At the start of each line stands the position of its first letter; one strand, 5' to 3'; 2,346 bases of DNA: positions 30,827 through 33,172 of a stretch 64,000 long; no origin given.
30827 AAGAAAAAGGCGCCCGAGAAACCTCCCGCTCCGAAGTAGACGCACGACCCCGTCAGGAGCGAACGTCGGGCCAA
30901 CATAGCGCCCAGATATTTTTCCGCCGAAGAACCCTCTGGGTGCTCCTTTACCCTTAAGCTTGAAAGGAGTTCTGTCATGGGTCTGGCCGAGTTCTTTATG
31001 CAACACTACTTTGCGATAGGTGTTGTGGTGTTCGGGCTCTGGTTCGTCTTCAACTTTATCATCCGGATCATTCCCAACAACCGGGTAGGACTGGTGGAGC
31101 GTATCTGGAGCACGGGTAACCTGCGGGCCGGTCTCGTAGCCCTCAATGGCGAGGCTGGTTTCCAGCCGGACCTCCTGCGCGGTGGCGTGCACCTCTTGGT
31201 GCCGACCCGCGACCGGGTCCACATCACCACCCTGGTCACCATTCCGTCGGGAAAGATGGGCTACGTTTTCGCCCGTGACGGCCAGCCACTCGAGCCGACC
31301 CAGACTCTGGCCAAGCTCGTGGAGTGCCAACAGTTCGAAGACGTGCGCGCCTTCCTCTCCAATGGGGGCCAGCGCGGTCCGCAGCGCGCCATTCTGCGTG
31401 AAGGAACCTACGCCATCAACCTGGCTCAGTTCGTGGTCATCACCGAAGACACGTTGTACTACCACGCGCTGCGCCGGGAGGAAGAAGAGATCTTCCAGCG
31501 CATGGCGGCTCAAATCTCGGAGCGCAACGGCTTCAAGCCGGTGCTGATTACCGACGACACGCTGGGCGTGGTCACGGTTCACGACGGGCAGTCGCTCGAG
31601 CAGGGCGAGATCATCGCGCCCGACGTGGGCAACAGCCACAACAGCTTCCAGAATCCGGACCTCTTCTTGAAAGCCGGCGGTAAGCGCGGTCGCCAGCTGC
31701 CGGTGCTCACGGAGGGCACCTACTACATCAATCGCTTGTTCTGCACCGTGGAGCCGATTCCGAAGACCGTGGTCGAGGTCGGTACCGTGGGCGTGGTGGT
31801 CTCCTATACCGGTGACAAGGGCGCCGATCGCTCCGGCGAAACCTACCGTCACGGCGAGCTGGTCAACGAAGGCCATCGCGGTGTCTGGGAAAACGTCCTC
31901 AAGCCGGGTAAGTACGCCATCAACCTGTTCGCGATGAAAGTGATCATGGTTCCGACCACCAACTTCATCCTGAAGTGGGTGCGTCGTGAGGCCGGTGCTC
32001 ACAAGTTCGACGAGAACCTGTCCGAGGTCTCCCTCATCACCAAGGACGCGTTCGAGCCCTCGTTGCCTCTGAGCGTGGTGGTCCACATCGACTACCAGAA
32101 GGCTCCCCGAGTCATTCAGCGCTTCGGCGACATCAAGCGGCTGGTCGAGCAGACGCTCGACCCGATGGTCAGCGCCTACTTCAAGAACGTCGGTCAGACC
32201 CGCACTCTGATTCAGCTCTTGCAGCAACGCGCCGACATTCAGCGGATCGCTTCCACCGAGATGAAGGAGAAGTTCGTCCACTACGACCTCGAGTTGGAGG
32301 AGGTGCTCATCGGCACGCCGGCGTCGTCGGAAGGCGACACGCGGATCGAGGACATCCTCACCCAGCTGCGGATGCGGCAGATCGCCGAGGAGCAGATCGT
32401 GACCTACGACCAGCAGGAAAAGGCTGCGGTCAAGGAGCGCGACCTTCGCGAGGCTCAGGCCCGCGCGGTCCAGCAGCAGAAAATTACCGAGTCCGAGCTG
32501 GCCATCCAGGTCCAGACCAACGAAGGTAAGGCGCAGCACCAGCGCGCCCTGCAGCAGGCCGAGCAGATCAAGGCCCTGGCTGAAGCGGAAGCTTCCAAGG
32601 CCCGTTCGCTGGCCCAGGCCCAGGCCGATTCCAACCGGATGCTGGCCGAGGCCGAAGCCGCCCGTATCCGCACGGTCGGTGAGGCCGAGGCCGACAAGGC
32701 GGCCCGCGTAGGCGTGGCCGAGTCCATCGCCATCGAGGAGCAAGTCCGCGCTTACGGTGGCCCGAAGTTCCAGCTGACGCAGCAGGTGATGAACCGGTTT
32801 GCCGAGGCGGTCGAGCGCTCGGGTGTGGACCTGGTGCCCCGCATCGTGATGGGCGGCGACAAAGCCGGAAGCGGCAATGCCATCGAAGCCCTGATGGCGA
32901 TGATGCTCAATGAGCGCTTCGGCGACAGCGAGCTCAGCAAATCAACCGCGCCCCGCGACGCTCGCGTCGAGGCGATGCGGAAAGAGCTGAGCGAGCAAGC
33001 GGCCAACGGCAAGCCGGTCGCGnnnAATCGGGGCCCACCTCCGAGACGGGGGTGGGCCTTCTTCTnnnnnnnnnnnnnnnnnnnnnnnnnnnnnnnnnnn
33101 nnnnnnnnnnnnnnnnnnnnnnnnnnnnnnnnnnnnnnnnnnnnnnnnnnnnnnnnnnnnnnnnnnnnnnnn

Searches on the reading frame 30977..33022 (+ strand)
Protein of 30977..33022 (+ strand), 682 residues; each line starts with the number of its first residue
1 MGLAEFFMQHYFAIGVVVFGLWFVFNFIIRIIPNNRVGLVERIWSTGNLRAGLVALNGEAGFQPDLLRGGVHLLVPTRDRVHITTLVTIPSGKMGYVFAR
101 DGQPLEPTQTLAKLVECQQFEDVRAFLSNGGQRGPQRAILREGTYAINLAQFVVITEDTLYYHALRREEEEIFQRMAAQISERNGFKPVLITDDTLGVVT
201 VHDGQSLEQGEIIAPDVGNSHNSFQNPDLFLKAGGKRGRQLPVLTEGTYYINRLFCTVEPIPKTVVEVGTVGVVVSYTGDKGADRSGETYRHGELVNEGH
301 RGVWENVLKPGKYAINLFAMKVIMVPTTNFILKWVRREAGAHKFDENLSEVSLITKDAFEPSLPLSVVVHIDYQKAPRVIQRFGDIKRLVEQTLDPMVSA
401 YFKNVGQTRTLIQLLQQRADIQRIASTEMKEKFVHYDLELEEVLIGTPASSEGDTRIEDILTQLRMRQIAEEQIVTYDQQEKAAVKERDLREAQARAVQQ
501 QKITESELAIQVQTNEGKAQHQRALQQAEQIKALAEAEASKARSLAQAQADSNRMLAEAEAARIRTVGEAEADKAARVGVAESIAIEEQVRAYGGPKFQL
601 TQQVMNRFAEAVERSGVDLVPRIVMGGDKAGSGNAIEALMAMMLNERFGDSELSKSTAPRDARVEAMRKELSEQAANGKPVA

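Call 62: search_protein_families(library=padloc, proteins=[window:30977-33022:+], max_evalue=0.001)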
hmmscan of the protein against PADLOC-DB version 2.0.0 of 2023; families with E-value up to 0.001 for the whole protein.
window:30977-33022:+ (682 aa): 0 families

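Call 73: search_protein_families(library=pfam, proteins=[window:30977-33022:+], max_evalue=0.001)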
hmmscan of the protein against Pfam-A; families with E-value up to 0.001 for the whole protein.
window:30977-33022:+ (682 aa): 1 family
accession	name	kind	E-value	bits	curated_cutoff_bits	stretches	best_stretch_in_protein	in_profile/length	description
PF01145.31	Band_7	-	5.8e-11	43.2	23.6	1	265-481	2-168/176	SPFH domain / Band 7 family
